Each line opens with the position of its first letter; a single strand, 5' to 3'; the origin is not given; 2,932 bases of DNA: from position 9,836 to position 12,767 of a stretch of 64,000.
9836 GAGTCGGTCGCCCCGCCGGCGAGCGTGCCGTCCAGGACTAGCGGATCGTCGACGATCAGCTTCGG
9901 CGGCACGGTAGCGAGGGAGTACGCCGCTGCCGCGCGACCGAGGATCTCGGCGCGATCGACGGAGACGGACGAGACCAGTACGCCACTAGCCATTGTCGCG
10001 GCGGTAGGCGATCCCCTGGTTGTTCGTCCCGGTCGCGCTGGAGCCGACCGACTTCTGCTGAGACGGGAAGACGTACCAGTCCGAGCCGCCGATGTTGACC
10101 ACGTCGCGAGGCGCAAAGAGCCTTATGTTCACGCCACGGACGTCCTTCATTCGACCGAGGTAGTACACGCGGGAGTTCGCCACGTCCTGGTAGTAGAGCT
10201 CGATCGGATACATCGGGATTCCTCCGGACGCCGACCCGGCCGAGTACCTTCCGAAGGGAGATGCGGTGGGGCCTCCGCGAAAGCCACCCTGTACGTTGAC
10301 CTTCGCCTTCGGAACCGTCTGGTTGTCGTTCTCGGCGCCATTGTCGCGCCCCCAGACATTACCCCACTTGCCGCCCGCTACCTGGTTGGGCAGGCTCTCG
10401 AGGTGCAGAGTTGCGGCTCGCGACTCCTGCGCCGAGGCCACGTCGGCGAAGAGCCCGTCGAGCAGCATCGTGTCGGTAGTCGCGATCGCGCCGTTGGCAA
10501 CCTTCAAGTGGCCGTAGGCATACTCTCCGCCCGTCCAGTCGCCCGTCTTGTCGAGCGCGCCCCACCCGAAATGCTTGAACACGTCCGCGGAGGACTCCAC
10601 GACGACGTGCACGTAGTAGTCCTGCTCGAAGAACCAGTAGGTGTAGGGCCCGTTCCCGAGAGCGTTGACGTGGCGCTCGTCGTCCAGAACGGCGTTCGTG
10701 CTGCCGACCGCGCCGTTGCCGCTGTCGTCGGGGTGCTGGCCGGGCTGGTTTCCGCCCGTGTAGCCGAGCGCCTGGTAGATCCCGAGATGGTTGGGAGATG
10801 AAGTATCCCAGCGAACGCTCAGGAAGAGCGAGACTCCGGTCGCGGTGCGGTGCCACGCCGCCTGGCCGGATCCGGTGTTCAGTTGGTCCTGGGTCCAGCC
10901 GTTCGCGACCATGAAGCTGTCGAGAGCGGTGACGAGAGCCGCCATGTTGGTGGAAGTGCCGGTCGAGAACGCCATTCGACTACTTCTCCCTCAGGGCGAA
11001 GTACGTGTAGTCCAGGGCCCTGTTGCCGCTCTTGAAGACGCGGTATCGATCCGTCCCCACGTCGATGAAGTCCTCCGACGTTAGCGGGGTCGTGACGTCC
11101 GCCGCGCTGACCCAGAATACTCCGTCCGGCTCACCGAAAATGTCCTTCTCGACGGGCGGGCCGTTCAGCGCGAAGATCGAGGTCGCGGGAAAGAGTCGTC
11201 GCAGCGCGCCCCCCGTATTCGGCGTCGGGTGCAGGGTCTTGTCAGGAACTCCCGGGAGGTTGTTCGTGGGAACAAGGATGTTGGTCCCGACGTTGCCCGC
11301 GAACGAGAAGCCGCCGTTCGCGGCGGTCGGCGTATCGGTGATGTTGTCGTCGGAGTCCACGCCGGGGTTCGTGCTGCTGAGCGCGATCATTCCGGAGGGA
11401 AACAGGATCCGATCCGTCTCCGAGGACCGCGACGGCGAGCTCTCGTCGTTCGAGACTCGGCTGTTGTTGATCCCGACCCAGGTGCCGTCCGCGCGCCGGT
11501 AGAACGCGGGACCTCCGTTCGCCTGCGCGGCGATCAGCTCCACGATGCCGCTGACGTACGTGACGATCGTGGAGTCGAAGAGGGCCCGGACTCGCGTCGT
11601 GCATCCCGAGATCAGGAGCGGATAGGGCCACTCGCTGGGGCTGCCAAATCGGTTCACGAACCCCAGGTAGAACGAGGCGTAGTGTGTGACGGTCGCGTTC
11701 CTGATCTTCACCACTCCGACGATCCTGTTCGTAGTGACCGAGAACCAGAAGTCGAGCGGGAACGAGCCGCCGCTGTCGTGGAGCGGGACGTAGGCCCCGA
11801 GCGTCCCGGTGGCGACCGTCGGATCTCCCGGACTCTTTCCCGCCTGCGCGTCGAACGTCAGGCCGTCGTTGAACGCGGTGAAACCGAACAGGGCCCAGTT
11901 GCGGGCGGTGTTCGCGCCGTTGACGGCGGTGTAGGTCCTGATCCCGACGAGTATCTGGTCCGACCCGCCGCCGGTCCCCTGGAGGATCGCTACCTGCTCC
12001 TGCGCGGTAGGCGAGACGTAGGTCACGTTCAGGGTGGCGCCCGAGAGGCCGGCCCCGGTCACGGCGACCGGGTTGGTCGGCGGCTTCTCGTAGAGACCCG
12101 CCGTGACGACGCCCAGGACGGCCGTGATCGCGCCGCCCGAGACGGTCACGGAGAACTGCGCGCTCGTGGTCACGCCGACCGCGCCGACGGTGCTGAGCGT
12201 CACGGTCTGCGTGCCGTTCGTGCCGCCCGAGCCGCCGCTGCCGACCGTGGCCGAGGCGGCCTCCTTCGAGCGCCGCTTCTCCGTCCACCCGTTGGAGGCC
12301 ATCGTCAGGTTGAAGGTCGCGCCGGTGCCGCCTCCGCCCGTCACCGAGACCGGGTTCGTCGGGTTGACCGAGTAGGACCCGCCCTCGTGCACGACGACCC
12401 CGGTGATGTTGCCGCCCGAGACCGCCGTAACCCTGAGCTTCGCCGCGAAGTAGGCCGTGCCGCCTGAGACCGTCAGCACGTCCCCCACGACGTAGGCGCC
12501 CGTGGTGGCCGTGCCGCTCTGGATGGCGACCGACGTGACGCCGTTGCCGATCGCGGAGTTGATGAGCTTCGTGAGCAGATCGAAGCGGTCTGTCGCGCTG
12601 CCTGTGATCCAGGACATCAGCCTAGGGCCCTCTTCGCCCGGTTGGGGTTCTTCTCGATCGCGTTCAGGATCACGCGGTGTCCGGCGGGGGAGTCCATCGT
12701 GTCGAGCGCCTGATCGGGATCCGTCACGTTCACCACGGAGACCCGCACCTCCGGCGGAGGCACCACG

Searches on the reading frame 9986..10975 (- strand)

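Call 113: search_protein_families(library=phrogs, proteins=[window:9986-10975:-], max_evalue=0.001)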
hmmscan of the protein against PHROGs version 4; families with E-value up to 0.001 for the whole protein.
window:9986-10975:- (329 aa): 1 family
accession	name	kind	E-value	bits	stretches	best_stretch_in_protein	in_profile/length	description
phrog_687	-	head and packaging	1.4e-35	124.3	1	1-327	161-467/469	structural protein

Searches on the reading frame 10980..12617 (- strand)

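Call 14: search_protein_families(library=phrogs, proteins=[window:10980-12617:-], max_evalue=0.001)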
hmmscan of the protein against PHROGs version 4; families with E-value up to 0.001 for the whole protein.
window:10980-12617:- (545 aa): 2 families
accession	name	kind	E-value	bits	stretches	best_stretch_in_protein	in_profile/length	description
phrog_687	-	head and packaging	4.3e-28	99.6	1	203-544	195-466/469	structural protein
phrog_32129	-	unknown function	1.4e-05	26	1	35-89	61-116/116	-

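Call 15: search_protein_families(library=pfam, proteins=[window:10980-12617:-], max_evalue=0.001)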
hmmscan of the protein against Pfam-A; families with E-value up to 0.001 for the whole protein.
window:10980-12617:- (545 aa): 0 families
